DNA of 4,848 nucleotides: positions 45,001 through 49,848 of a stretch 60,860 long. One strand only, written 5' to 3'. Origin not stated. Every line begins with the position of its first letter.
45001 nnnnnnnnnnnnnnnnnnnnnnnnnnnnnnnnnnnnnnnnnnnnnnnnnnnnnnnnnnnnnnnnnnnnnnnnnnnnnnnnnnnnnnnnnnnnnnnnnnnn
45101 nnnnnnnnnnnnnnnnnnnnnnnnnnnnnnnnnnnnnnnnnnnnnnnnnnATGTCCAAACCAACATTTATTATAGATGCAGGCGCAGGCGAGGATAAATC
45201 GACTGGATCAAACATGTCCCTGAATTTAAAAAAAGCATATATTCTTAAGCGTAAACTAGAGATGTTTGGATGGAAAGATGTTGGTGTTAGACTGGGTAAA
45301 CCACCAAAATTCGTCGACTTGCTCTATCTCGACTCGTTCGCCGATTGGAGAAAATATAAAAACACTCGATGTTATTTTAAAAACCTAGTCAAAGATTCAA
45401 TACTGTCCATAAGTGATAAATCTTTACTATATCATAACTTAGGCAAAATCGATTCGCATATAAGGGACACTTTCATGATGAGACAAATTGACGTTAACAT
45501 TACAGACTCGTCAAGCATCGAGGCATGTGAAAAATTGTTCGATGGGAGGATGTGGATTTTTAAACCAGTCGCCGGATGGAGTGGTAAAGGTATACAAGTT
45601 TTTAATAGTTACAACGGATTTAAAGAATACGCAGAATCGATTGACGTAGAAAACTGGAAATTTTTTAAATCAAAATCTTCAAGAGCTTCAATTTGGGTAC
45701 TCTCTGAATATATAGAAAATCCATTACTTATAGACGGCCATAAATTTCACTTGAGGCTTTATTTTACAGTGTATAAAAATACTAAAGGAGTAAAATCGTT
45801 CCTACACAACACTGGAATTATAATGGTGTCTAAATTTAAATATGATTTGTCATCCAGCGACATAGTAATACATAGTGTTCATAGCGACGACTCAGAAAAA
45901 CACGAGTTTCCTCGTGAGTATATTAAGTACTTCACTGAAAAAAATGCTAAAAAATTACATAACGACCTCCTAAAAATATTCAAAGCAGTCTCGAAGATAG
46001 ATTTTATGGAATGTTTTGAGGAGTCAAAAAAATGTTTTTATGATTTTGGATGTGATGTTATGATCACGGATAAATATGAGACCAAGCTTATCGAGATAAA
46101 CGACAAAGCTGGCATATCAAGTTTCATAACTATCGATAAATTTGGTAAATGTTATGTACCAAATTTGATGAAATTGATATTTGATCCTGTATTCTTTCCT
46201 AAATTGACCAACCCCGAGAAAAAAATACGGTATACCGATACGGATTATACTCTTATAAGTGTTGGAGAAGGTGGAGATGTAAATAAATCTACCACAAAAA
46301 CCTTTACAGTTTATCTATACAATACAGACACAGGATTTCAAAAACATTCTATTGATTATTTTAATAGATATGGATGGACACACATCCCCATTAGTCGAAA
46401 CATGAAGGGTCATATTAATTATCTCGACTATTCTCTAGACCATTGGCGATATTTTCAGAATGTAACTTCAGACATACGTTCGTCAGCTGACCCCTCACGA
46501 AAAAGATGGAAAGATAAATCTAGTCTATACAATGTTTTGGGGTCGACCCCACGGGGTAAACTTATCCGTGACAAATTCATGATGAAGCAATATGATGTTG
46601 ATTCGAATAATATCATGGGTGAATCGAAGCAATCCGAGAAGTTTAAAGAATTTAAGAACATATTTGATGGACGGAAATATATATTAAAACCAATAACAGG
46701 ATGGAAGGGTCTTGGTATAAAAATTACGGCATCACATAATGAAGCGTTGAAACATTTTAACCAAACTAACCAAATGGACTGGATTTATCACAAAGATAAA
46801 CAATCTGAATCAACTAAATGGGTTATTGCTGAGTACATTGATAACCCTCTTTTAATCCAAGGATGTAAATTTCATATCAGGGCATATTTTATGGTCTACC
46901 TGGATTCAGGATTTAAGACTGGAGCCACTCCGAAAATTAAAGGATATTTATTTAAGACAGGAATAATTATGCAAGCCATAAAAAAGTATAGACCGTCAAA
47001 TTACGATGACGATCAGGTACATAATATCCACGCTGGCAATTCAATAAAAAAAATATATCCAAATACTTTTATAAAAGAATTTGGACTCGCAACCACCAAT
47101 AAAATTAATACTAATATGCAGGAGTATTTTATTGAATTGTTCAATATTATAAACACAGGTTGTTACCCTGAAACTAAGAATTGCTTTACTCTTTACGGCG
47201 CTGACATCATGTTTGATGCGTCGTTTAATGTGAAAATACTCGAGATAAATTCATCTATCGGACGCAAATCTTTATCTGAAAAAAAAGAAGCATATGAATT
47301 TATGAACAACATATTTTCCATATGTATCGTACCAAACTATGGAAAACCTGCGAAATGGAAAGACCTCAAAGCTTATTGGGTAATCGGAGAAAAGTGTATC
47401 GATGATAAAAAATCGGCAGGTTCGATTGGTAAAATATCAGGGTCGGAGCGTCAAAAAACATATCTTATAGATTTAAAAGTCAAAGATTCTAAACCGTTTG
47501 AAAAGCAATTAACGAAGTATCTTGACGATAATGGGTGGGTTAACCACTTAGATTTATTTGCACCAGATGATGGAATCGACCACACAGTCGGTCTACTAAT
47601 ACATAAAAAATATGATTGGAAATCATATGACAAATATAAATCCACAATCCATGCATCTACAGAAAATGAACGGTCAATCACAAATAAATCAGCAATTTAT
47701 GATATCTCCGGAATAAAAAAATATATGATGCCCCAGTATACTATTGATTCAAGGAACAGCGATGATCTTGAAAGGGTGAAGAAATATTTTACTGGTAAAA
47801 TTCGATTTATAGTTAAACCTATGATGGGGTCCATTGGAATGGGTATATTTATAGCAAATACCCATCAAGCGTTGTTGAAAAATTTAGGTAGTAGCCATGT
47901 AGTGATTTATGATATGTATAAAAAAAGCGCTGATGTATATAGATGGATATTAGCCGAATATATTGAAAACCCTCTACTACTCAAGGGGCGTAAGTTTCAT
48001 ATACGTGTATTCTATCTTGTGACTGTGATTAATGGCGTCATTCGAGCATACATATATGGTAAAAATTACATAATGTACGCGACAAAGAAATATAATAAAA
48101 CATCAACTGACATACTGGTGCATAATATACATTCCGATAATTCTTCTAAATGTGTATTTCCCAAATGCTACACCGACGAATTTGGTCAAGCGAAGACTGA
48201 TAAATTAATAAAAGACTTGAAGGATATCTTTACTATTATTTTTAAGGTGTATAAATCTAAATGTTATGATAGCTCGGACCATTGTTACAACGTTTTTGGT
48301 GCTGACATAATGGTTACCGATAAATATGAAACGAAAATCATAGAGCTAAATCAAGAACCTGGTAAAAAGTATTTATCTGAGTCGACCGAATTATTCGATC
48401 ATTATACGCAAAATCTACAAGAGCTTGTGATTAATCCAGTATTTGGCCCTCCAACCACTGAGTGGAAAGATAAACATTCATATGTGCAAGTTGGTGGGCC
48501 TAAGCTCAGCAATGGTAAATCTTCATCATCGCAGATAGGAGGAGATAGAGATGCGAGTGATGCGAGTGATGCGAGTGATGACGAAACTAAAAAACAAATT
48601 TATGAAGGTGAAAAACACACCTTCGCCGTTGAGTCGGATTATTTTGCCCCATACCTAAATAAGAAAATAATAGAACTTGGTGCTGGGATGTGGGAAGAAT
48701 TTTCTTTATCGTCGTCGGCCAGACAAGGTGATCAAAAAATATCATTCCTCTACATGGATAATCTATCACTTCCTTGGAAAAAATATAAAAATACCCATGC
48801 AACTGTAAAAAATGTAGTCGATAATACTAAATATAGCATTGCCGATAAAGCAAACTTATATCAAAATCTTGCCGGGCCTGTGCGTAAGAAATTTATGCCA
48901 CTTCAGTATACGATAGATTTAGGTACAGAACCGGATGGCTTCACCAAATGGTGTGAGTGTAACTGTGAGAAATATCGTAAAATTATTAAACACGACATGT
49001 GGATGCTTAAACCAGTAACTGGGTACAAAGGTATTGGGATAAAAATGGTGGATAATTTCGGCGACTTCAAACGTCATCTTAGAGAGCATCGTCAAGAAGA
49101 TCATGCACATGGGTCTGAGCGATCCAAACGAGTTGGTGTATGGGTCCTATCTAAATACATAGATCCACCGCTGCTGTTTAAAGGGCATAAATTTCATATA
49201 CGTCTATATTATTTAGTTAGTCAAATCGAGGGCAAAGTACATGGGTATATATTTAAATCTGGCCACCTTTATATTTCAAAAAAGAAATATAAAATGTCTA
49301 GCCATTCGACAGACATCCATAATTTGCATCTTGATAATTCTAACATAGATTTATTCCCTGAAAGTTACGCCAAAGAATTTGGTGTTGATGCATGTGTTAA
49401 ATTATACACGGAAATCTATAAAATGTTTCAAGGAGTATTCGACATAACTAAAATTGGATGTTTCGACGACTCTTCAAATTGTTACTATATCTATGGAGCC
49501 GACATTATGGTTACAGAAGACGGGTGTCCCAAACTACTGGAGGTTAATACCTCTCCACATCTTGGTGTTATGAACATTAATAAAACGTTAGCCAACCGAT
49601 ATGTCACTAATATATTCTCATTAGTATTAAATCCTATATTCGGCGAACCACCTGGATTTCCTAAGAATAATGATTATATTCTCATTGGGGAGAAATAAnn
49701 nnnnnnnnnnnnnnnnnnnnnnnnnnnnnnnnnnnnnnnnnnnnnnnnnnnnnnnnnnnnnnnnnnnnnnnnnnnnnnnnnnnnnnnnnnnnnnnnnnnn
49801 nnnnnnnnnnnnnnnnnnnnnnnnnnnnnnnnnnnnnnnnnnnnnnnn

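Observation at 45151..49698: Single 1515-aa ORF with four complete tubulin-tyrosine-ligase-like ATP-grasp modules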

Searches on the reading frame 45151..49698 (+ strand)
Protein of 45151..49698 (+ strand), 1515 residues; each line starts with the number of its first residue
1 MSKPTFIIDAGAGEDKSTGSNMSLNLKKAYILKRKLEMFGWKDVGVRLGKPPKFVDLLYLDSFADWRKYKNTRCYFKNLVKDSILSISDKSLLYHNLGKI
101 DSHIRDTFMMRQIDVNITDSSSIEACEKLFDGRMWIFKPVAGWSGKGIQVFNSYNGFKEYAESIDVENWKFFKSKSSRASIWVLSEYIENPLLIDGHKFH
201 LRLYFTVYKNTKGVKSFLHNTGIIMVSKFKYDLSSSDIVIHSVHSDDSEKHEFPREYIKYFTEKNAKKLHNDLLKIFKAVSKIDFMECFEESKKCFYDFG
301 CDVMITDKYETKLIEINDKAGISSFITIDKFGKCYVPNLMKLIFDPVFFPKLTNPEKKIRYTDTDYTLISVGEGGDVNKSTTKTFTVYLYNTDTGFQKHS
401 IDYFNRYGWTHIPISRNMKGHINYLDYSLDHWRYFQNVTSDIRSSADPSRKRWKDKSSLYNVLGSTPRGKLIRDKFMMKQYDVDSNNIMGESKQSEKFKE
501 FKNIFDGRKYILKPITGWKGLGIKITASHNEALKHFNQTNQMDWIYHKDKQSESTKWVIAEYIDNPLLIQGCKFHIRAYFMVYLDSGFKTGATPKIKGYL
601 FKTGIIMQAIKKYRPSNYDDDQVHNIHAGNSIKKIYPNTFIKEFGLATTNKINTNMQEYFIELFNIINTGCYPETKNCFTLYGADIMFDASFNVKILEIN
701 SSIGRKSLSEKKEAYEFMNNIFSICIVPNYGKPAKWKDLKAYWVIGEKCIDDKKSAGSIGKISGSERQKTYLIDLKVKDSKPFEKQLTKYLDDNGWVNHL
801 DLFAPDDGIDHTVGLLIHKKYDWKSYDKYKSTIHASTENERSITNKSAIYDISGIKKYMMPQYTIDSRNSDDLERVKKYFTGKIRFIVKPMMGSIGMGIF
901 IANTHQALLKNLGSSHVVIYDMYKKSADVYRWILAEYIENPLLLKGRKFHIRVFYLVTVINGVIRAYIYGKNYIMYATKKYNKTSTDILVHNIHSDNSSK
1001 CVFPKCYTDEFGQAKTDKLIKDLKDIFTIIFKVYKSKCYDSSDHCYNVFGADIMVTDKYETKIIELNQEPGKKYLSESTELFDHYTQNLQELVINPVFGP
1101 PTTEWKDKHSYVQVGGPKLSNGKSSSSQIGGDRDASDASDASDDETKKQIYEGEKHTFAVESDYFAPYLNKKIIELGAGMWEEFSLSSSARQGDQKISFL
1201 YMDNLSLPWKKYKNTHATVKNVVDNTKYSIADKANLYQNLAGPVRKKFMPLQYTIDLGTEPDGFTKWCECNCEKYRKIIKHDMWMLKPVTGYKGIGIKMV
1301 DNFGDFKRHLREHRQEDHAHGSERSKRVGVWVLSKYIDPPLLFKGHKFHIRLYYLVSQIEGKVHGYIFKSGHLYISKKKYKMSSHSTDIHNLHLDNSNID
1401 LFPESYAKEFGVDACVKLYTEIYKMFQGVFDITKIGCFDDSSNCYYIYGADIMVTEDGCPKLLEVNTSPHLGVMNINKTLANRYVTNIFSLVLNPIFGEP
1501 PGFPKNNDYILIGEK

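Call 4: search_solved_structures(query=window:45151-49695:+, max_evalue=0.01, show_alignments=2)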
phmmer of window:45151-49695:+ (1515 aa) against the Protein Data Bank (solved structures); distinct sequences matched with E-value up to 0.01: 9.
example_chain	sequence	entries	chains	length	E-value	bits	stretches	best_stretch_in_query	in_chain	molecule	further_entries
6y3p_A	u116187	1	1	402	9.5e-10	40.2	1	838-982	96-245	KLLA0B12012p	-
5vlq_A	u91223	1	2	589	4.5e-08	34.6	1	882-994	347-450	LOC100158544 protein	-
6y3z_P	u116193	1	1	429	9.3e-07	30.2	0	652-731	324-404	Probable tubulin--tyrosine ligase PBY1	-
4ylr_A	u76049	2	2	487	6.1e-05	24.2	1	183-238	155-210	Tubulin polyglutamylase TTLL7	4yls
6vzt_A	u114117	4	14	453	0.00041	21.5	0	934-989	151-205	Tubulin polyglutamylase TTLL6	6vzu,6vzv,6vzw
6vzq_A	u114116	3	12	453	0.00047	21.3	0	933-989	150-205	Tubulin polyglutamylase TTLL6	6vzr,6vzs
8t42_N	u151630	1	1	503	0.00058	21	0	933-989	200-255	Tubulin polyglutamylase TTLL6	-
8clc_F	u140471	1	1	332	0.0018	19.4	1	182-1071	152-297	Tubulin-Tyrosine Ligase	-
8u3z_N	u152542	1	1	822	0.0023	19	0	934-989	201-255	Tubulin polyglutamylase TTLL6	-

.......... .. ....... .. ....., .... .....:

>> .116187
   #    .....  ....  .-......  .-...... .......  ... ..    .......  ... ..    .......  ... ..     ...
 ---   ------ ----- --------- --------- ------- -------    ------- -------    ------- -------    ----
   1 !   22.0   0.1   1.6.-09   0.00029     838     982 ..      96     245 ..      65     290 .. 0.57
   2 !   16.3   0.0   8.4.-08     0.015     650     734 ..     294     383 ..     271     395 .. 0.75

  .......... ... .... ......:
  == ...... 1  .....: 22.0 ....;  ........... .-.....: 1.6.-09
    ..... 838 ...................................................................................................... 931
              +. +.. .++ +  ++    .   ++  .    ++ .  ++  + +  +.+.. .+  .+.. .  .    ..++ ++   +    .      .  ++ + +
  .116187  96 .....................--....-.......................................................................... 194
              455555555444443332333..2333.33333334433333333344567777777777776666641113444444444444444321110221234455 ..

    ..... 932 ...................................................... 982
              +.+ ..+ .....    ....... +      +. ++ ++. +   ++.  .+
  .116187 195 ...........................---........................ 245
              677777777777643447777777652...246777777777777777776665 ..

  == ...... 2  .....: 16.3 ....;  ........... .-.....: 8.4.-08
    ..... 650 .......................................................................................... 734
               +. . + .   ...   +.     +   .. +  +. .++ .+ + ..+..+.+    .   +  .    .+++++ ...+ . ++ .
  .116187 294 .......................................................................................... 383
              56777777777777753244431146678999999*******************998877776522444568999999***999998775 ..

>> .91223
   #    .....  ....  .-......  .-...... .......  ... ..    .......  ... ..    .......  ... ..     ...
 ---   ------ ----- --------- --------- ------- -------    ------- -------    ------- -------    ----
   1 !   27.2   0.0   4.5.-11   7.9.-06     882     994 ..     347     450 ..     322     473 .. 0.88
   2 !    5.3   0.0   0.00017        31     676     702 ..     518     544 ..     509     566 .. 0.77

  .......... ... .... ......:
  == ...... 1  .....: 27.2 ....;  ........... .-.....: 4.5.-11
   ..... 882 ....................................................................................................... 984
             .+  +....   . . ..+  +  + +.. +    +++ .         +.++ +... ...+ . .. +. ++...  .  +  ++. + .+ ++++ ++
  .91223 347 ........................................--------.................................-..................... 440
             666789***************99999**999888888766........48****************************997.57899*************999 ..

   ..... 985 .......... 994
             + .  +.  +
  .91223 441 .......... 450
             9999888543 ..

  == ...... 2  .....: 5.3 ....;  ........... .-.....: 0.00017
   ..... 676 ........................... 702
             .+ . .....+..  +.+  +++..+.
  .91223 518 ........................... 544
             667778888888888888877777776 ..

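Call 7: search_protein_families(library=pfam, proteins=[window:45151-49695:+], max_evalue=1)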
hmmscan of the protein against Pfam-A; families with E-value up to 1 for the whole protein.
window:45151-49695:+ (1515 aa): 7 families
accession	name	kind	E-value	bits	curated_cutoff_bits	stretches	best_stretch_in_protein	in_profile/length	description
PF03133.20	TTL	-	3e-102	342.2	20.1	5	869-1095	50-281/292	Tubulin-tyrosine ligase family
PF14397.11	ATPgrasp_ST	-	1.7e-21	77.1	31.4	4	471-564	18-121/278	Sugar-transfer associated ATP-grasp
PF14398.11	ATPgrasp_YheCD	-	4.8e-15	55.9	26.8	3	623-717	154-244/255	YheC/D like ATP-grasp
PF13535.11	ATP-grasp_4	-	1.8e-07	31.4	27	0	510-564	5-62/160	ATP-grasp domain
PF08443.16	RimK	-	0.00063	19.8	21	0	868-913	25-70/188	RimK-like ATP-grasp domain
PF02955.21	GSH-S_ATP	-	0.0095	15.8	23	0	860-912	8-60/175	Prokaryotic glutathione synthetase, ATP-grasp domain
PF07478.18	Dala_Dala_lig_C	-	0.15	11.9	24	0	1450-1471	157-178/204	D-ala D-ala ligase C-terminus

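Call 10: find_homologous_proteins(query=window:45151-49695:+, max_evalue=0.00001)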
Query window:45151-49695:+ (1515 aa): 1 proteins with E <= 0.00001 among 4834 candidates.
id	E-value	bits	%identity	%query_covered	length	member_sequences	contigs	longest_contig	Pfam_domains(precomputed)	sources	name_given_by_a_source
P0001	0.0e+0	3541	100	100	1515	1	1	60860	PF13535.12,PF14397.12,PF14398.12,PF03133.21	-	-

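Call 12: find_encoding_contigs(protein=window:45151-49698:+, flank=10000, max_places=6)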
Protein window:45151-49698:+ (1515 aa): 1 contig read that carries it; 1 place shown.
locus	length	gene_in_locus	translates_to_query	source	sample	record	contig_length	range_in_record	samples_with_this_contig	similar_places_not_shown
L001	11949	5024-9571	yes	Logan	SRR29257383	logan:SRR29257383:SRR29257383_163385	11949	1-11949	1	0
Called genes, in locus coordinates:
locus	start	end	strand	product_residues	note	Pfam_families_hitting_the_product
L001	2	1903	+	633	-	?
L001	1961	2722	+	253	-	-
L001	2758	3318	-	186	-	-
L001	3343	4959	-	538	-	PF13302:Acetyltransf_3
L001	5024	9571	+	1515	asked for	PF03133:TTL, PF14397:ATPgrasp_ST (faint), PF13535:ATP-grasp_4 (faint), PF14398:ATPgrasp_YheCD (faint), PF03133:TTL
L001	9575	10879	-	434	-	-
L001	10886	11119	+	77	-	-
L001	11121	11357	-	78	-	-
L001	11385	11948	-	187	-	?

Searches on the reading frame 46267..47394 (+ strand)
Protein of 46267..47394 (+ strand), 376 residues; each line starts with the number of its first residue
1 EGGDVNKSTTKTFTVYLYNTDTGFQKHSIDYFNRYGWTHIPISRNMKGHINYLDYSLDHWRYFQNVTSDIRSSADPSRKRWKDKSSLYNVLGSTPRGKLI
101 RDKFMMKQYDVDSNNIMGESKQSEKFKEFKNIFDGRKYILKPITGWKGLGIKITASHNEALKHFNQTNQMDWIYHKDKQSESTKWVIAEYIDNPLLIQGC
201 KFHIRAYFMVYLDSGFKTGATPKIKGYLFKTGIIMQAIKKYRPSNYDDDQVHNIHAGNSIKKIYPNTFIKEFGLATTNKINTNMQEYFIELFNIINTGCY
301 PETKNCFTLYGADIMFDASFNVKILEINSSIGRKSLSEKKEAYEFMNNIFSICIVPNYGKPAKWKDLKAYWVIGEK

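Call 7: search_protein_families(library=pfam, proteins=[window:46267-47394:+], max_evalue=1)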
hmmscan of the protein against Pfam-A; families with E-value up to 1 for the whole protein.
window:46267-47394:+ (376 aa): 3 families
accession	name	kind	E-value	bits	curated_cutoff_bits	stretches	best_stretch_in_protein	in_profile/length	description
PF03133.20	TTL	-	3.6e-24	85.9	20.1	1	125-330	66-258/292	Tubulin-tyrosine ligase family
PF14398.11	ATPgrasp_YheCD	-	1.3e-05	25.1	26.8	1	251-345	154-244/255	YheC/D like ATP-grasp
PF14397.11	ATPgrasp_ST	-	7.8e-05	22.5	31.4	1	99-192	18-121/278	Sugar-transfer associated ATP-grasp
